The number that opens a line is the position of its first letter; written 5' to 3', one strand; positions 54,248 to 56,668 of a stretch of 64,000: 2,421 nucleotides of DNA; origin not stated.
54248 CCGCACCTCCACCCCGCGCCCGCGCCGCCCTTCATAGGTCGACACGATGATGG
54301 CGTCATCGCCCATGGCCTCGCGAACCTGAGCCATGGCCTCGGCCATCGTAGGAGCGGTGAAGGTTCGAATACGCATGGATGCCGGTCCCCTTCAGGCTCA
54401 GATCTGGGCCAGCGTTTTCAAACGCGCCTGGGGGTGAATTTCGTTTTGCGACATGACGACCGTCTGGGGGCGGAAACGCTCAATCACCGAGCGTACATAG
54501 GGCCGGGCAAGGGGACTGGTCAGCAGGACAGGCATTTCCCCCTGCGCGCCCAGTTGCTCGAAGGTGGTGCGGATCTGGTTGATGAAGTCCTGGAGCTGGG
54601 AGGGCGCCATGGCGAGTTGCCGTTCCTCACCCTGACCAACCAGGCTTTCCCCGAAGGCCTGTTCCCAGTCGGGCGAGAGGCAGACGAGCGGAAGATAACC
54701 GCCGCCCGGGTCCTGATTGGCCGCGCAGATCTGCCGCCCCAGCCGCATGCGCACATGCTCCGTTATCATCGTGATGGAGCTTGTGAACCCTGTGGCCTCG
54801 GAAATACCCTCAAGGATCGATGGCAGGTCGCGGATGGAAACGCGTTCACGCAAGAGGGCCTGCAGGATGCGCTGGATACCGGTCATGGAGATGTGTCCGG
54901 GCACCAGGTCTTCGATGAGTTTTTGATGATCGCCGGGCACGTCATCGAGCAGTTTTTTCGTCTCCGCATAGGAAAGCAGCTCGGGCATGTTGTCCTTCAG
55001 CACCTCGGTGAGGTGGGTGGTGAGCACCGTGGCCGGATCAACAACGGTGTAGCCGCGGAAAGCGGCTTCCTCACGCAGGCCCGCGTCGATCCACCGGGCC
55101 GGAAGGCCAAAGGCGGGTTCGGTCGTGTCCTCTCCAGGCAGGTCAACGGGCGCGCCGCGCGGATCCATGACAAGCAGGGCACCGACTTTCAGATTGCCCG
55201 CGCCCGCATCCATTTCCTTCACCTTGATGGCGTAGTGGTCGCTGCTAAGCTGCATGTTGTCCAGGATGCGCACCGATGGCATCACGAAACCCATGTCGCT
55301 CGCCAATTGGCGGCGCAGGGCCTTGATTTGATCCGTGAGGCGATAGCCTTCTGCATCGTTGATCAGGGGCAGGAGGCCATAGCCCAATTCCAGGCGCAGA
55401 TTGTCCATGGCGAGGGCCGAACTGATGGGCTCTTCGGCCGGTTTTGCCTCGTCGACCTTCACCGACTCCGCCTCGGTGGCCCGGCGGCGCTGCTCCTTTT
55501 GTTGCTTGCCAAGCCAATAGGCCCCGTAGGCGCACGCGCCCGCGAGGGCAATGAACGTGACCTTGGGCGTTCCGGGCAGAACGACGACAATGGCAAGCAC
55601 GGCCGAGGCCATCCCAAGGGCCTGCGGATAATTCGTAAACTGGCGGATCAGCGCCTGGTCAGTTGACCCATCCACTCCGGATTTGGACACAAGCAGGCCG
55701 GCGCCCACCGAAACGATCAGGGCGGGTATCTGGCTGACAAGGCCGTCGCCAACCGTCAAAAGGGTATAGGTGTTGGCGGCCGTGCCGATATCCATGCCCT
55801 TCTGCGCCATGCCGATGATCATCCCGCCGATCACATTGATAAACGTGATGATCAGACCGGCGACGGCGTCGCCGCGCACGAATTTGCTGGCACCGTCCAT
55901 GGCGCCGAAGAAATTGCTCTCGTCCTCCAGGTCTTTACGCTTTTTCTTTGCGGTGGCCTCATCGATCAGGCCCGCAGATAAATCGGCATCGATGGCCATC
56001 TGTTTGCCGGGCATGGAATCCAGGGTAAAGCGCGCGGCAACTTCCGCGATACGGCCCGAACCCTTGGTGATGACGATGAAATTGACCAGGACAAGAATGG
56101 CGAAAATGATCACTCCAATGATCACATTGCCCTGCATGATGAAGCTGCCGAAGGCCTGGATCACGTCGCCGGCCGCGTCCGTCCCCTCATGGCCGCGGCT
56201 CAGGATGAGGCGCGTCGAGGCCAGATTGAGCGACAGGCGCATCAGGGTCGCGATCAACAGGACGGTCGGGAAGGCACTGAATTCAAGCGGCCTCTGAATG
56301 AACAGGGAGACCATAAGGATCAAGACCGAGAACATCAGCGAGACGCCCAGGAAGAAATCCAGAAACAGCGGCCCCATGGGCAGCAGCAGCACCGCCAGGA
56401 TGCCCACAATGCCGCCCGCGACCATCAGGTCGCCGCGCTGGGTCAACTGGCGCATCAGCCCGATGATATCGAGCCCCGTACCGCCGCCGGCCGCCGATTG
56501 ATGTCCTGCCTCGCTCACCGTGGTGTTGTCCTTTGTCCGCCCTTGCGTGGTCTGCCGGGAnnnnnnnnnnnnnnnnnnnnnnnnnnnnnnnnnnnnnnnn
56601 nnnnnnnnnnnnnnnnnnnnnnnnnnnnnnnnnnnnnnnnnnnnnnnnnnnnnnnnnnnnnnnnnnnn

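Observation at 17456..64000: Two distinct flagellar gene sets placed tail to tail in one 46-kb block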

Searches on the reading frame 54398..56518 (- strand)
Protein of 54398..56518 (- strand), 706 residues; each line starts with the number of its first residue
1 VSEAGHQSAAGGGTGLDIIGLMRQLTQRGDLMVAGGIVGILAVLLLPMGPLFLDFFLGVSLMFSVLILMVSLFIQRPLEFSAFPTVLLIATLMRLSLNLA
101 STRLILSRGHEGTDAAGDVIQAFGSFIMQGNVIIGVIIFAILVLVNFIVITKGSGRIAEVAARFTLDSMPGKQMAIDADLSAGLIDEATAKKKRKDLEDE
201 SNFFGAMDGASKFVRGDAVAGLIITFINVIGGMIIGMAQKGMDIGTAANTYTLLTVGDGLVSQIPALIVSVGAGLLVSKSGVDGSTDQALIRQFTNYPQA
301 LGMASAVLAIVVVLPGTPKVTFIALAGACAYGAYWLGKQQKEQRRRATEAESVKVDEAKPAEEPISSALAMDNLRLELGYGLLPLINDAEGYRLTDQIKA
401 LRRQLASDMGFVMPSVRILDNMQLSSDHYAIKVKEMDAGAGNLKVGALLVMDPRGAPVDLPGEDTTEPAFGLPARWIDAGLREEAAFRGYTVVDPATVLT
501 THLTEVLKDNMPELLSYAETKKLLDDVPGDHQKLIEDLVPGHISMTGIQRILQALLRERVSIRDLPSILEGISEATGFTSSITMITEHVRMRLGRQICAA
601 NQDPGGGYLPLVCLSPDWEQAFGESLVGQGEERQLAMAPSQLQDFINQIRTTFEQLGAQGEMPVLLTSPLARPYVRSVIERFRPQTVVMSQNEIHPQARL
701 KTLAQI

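Call 8: search_protein_families(library=pfam, proteins=[window:54398-56518:-], max_evalue=0.01)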
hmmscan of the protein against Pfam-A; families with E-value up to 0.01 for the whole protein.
window:54398-56518:- (706 aa): 1 family
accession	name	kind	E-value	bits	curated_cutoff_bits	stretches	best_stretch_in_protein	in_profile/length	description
PF00771.25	FHIPEP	-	1.9e-256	853.2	29.1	1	40-698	1-656/657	FHIPEP family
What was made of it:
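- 54398..56518 (-): flhA2. FHIPEP 853 bits (call 8).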

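Call 15: find_homologous_proteins(query=window:54398-56518:-, max_evalue=1e-50)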
Query window:54398-56518:- (706 aa): 8000 proteins with E <= 1e-50 among 8000 candidates; the best 120 are listed.
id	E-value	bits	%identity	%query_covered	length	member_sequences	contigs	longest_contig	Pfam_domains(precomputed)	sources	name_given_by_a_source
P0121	0.0e+0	1531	100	100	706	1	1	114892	PF00771.26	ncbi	-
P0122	0.0e+0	1385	90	100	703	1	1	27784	PF00771.26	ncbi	-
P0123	0.0e+0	1370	90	97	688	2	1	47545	PF00771.26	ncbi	ncbi:MAG: flagellar biosynthesis protein FlhA [Alphaproteobacteria bacterium]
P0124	0.0e+0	1262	84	98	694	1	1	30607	PF00771.26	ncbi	-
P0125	0.0e+0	1230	79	100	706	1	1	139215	PF00771.26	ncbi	-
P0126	0.0e+0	1146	76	96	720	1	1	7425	PF00771.26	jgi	-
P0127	0.0e+0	1097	-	-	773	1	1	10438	PF00771.26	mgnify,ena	mgnify:CR=1 FL=1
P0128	0.0e+0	1078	72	97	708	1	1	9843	PF00771.26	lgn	-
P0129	0.0e+0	1075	70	100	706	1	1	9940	PF00771.26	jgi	jgi:flagellar biosynthesis protein FlhA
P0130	0.0e+0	1066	70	96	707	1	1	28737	PF00771.26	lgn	-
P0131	0.0e+0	1055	69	98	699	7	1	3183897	PF00771.26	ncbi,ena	-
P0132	0.0e+0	1054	69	100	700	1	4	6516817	PF00771.26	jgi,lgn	-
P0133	0.0e+0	1053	70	96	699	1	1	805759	PF00771.26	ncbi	-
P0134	0.0e+0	1049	68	100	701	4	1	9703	PF00771.26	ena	-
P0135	0.0e+0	1048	67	99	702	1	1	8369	PF00771.26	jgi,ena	-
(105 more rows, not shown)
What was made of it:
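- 54398..56518 (-): 100% identical to database protein P0121 (call 15).
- On Alphaproteobacterial primary polar flagellar system with FlbD/sigma-54 and FlhF/FlhG: FlhA2 relatives form a graded series at 100, 90, 90, 84, 79, 76 and 72% identity (call 15).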

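Call 16: find_encoding_contigs(protein=P0121, flank=10000, max_places=3)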
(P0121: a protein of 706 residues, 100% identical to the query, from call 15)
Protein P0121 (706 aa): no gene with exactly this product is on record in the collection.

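Call 18: find_encoding_contigs(protein=P0122, flank=10000, max_places=3)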
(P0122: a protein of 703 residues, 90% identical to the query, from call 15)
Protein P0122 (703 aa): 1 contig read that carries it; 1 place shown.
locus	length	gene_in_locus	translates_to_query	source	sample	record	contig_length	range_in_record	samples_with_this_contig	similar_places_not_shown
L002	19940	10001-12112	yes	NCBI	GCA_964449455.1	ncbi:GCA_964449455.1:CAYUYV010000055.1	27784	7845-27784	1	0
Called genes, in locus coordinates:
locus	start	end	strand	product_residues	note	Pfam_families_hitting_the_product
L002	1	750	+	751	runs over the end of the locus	PF02120:Flg_hook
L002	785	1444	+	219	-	PF03963:FlgD, PF13861:FLgD_tudor, PF13860:FlgD_ig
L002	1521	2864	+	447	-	PF00460:Flg_bb_rod, PF22692:LlgE_F_G_D1, PF07559:FlgE_D2, PF06429:Flg_bbr_C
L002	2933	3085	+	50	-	-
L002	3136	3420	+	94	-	PF06627:DUF1153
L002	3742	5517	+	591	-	PF01514:YscJ_FliF, PF08345:YscJ_FliF_C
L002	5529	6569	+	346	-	PF03448:MgtE_N (faint), PF14842:FliG_N, PF14841:FliG_M, PF01706:FliG_C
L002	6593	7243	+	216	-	-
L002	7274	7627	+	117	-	PF01052:FliMN_C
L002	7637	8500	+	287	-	PF01618:MotA_ExbB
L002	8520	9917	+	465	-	PF00072:Response_reg (faint), PF00158:Sigma54_activat, PF14532:Sigma54_activ_2, PF07728:AAA_5 (faint), PF25601:AAA_lid_14, PF02954:HTH_8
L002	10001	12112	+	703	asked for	PF00771:FHIPEP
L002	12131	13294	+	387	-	PF00448:SRP54, PF01695:IstB_IS21 (weak)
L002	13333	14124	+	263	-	PF01656:CbiA, PF02374:ArsA_ATPase (faint), PF06564:CBP_BcsQ (faint), PF10609:ParA, PF13614:AAA_31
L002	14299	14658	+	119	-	-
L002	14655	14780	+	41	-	-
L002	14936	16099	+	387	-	-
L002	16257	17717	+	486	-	PF07719:TPR_2 (faint), PF13428:TPR_14 (faint), PF14559:TPR_19 (faint)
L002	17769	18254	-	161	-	PF04461:YajQ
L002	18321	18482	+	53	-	-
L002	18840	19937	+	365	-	-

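Call 19: find_encoding_contigs(protein=P0123, flank=10000, max_places=3)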
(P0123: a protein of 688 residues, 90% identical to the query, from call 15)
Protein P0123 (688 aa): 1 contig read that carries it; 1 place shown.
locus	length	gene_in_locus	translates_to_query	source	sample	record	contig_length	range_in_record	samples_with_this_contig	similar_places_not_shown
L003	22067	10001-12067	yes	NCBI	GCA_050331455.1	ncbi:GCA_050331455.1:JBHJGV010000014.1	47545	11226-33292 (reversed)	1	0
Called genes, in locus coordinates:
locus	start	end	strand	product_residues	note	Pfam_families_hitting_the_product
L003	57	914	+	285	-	PF02120:Flg_hook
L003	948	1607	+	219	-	PF03963:FlgD, PF13861:FLgD_tudor, PF13860:FlgD_ig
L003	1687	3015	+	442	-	PF00460:Flg_bb_rod, PF22692:LlgE_F_G_D1, PF07559:FlgE_D2, PF06429:Flg_bbr_C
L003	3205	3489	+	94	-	PF06627:DUF1153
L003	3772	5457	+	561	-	PF01514:YscJ_FliF, PF08345:YscJ_FliF_C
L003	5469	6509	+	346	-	PF03448:MgtE_N (faint), PF14842:FliG_N, PF14841:FliG_M, PF01706:FliG_C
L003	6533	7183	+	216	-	-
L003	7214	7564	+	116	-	PF01052:FliMN_C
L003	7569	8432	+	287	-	PF01618:MotA_ExbB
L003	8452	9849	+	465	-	PF00072:Response_reg (faint), PF00158:Sigma54_activat, PF14532:Sigma54_activ_2, PF25601:AAA_lid_14, PF02954:HTH_8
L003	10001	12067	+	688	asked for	PF00771:FHIPEP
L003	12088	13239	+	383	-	PF00448:SRP54, PF01695:IstB_IS21 (faint)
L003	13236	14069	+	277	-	PF10609:ParA, PF01656:CbiA, PF02374:ArsA_ATPase (faint), PF06564:CBP_BcsQ, PF13614:AAA_31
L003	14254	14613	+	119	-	-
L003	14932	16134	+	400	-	-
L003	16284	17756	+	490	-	PF13428:TPR_14 (faint), PF07719:TPR_2 (faint)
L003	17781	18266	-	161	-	PF04461:YajQ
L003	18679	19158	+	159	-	PF01019:G_glu_transpept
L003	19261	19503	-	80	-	-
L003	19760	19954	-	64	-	-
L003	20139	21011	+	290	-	PF01019:G_glu_transpept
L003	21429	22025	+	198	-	-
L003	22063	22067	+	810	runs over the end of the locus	PF16144:DUF4852 (faint)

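Call 27: find_encoding_contigs(protein=P0125, flank=10000, max_places=3)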
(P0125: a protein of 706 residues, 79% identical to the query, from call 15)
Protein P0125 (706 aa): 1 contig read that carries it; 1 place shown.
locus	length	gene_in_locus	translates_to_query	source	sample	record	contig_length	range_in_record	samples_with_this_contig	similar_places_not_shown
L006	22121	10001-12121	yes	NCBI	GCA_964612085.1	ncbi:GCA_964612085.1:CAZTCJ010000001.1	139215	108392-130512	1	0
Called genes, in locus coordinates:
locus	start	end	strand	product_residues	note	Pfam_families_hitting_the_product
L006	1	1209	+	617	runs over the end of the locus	PF02120:Flg_hook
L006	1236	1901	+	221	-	PF03963:FlgD, PF13861:FLgD_tudor, PF13860:FlgD_ig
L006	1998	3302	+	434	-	PF00460:Flg_bb_rod, PF22692:LlgE_F_G_D1, PF07559:FlgE_D2, PF06429:Flg_bbr_C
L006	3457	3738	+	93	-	PF06627:DUF1153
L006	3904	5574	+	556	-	PF01514:YscJ_FliF, PF08345:YscJ_FliF_C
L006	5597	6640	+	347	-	PF03448:MgtE_N (faint), PF14842:FliG_N, PF14841:FliG_M, PF01706:FliG_C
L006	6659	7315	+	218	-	-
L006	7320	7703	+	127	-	PF01052:FliMN_C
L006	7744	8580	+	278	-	PF01618:MotA_ExbB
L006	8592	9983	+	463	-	PF00158:Sigma54_activat, PF14532:Sigma54_activ_2, PF07728:AAA_5 (weak), PF25601:AAA_lid_14, PF02954:HTH_8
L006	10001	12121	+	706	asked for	PF00771:FHIPEP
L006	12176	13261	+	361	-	PF13191:AAA_16 (weak), PF00448:SRP54, PF13401:AAA_22 (weak), PF13671:AAA_33 (weak)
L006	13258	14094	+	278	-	PF01656:CbiA, PF06564:CBP_BcsQ (faint), PF10609:ParA, PF13614:AAA_31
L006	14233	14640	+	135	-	-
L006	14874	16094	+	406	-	PF20990:DUF2207_C (weak)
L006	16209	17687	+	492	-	PF07719:TPR_2 (faint), PF13432:TPR_16 (weak)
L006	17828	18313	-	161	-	PF04461:YajQ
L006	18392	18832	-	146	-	-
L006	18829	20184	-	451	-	PF00006:ATP-synt_ab, PF18269:T3SS_ATPase_C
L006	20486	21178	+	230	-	PF00072:Response_reg, PF00486:Trans_reg_C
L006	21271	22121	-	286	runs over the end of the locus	PF03705:CheR_N, PF01739:CheR, PF08242:Methyltransf_12 (weak), PF13649:Methyltransf_25 (faint)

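Call 33: find_encoding_contigs(protein=P0124, flank=10000, max_places=3)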
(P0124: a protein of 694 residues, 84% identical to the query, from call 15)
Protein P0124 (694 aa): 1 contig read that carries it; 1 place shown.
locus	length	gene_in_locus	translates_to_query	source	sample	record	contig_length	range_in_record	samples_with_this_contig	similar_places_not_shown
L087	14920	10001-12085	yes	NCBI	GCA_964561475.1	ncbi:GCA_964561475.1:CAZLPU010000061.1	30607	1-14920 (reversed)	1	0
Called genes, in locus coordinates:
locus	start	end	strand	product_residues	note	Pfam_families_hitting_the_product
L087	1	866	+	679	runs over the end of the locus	PF02120:Flg_hook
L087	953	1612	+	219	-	PF03963:FlgD, PF13861:FLgD_tudor, PF13860:FlgD_ig, PF19077:Big_13 (faint)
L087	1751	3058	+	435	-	PF00460:Flg_bb_rod, PF22692:LlgE_F_G_D1, PF07559:FlgE_D2, PF06429:Flg_bbr_C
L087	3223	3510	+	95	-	PF06627:DUF1153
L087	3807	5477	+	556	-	PF01514:YscJ_FliF, PF08345:YscJ_FliF_C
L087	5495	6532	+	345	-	PF03448:MgtE_N (faint), PF14842:FliG_N, PF14841:FliG_M, PF01706:FliG_C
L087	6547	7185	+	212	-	-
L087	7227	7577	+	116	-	PF01052:FliMN_C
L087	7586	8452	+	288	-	PF01618:MotA_ExbB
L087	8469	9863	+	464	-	PF00158:Sigma54_activat, PF14532:Sigma54_activ_2, PF07728:AAA_5 (weak), PF25601:AAA_lid_14, PF02954:HTH_8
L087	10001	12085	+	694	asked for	PF00771:FHIPEP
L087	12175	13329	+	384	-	PF00448:SRP54, PF13401:AAA_22 (faint)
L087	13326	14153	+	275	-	PF10609:ParA, PF13614:AAA_31, PF01656:CbiA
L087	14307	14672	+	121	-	-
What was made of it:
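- In the three loci that extend further (L002, L003, L006) a roughly 400-aa gene, a TPR gene and yajQ follow it (calls 18, 19, 27, 33).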

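Call 38: search_dna_similar(query=window:54398-56518:-, collection=plasmids, mode=protein, max_rows=25, max_evalue=1e-50)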
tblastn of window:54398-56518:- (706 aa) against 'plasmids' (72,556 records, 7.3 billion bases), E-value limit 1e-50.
Records with a match: 688; places in all: 845; records where one place covers at least 80% of the query: 483.
Best place of each record, by identity: 60-80% 4; <60% 684.
By first word of the organism name: Ralstonia 136; Shigella 103; Yersinia 92; Rhizobium 50; Escherichia 41; Sinorhizobium 28; Azospirillum 23; Aeromonas 21; Bradyrhizobium 18; Pantoea 14; and 60 more.
By predicted mobility (MOB-suite, as given by PLSDB): mobilizable 279; non-mobilizable 244; conjugative 165.
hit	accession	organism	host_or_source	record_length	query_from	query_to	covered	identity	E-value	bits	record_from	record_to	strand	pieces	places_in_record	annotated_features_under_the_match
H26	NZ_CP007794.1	Azospirillum argentinense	Triticum aestivum L.,Root,wheat ...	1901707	1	706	100%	59.7%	0e+0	770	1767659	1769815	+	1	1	record has no annotation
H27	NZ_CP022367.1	Azospirillum sp. TSH58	single cell,paddy soils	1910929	1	706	100%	59.7%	0e+0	775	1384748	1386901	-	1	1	record has no annotation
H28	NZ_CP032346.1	Azospirillum brasilense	soil sample,Agricultural field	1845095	1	706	100%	59.6%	0e+0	767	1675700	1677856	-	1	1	record has no annotation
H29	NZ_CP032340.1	Azospirillum brasilense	soil sample,Agricultural field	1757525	1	706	100%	59.5%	0e+0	769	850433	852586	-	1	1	none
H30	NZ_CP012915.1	Azospirillum brasilense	Digitaria eriantha,microbe,root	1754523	1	706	100%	59.5%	0e+0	769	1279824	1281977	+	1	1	none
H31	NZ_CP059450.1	Azospirillum brasilense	Prokaryotes,soil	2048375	1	706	100%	59.3%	0e+0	773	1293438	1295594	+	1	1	none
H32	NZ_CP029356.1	Azospirillum thermophilum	cell culture,hot spring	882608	27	706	96%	61.2%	0e+0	796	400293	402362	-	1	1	flhA: flagellar biosynthesis protein FlhA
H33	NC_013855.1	Azospirillum sp. B510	-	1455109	27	706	96%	60.3%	0e+0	786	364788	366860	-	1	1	record has no annotation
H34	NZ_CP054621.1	Azospirillum oryzae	cell culture,soil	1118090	27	706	96%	60.1%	0e+0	786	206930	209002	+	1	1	record has no annotation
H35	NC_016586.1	Azospirillum lipoferum 4B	-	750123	27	706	96%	60.1%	0e+0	780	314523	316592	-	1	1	flhA: flagellar biosynthesis protein FlhA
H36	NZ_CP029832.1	Azospirillum ramasamyi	single cell,Cow dung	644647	27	706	96%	59.9%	0e+0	777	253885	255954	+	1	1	flhA: flagellar biosynthesis protein FlhA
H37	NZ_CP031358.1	Erythrobacter aureus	marine sediment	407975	47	706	93%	58.4%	0e+0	748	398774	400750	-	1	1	flhA: flagellar biosynthesis protein FlhA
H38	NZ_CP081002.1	Sphingobium sp. V4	cell culture,soil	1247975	47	706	93%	57.0%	0e+0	722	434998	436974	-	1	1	record has no annotation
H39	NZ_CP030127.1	Indioceanicola profundi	sediment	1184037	47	706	93%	54.2%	0e+0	696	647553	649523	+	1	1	none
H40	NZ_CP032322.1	Azospirillum argentinense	soil sample,Agricultural field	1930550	1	616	87%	57.9%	0e+0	629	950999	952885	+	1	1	record has no annotation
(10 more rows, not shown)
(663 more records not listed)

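Call 40: get_annotated_region(hit=H35, flank=12000)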
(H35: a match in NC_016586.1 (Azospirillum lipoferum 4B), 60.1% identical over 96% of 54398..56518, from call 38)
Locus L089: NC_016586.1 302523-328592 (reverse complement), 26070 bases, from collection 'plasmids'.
description: Azospirillum lipoferum 4B plasmid AZO_p2, complete sequence
organism: Azospirillum lipoferum 4B (NCBI taxid 862719)
taxonomy: Bacteria; Pseudomonadota; Alphaproteobacteria; Rhodospirillales; Azospirillaceae; Azospirillum; Azospirillum lipoferum; Azospirillum lipoferum 4B
host: -; source: -; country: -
typing (MOB-suite, as given by PLSDB): conjugative; replicon rep_cluster_67; relaxase MOBP; mating-pair formation MPF_T
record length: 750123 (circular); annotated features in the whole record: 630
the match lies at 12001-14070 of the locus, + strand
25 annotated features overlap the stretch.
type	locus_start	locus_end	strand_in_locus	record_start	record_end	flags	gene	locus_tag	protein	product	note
CDS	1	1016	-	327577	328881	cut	-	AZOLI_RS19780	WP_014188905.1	hemolysin family protein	-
CDS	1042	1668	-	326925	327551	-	-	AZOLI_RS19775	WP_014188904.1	exopolysaccharide biosynthesis protein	-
CDS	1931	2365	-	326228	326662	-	-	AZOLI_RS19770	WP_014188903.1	response regulator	GO:0000160 - phosphorelay signal transduction system [Evidence IEA]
CDS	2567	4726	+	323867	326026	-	-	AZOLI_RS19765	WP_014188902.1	ATP-binding protein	-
CDS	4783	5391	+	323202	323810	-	-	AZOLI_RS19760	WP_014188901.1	transcriptional regulator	-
CDS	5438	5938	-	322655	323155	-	-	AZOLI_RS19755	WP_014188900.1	helix-turn-helix transcriptional regulator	-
CDS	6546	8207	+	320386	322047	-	fliF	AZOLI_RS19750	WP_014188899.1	flagellar basal-body MS-ring/collar protein FliF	GO:0001539 - cilium or flagellum-dependent cell motility [Evidence IEA]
CDS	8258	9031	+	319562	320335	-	-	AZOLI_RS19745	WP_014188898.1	FliH/SctL family protein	-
CDS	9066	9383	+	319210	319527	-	fliN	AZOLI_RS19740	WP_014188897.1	flagellar motor switch protein FliN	GO:0001539 - cilium or flagellum-dependent cell motility [Evidence IEA]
CDS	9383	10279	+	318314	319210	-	-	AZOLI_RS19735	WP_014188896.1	MotA/TolQ/ExbB proton channel family protein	-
CDS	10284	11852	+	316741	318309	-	-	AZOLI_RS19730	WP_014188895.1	sigma-54 dependent transcriptional regulator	GO:0006355 - regulation of DNA-templated transcription [Evidence IEA]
CDS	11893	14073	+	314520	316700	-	flhA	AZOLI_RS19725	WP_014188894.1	flagellar biosynthesis protein FlhA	GO:0001539 - cilium or flagellum-dependent cell motility [Evidence IEA]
CDS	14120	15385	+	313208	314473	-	-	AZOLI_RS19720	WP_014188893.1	GTPase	-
CDS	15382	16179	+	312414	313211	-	-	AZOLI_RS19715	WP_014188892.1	MinD/ParA family protein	-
CDS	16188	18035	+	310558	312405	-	-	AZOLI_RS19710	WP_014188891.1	hypothetical protein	-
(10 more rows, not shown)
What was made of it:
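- p2 carries fliF-fliH-fliN-motA-sigma-54 activator-flhA-GTPase-MinD (call 40).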

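Call 63: search_protein_families(library=pfam, proteins=[L002:14299-14658:+, L002:14936-16099:+, L002:16257-17717:+, L006:18392-18832:-], max_evalue=0.01)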
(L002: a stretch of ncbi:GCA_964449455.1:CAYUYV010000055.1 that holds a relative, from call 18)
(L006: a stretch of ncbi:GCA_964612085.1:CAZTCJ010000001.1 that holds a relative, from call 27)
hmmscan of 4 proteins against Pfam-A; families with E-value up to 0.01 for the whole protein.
L002:14299-14658:+ (119 aa): 0 families

L002:14936-16099:+ (387 aa): 1 family
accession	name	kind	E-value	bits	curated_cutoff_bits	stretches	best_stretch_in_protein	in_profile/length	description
PF20990.2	DUF2207_C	-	0.00069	19.8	33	1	62-235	9-164/247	Predicted membrane protein (DUF2207) C-terminal domain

L002:16257-17717:+ (486 aa): 4 families
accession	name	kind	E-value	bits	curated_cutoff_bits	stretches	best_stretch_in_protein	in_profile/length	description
PF14559.12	TPR_19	-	6.6e-08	33.2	25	0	395-447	1-53/68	Tetratricopeptide repeat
PF13428.12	TPR_14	-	1.9e-06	28.4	23.5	0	243-279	7-43/44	Tetratricopeptide repeat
PF07719.23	TPR_2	-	2.4e-06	27.6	27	0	420-447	2-29/34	Tetratricopeptide repeat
PF13432.12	TPR_16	-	0.00037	21.3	32.7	1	392-446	4-58/65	Tetratricopeptide repeat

L006:18392-18832:- (146 aa): 2 families
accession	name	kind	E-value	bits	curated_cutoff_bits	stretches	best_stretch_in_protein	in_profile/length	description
PF02050.21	FliJ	-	0.0014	19.3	28.4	1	59-140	41-122/123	Flagellar FliJ protein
PF21825.2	crAss001_48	-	0.0023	18.2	24.8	1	71-119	3-47/61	crAss001_48 related protein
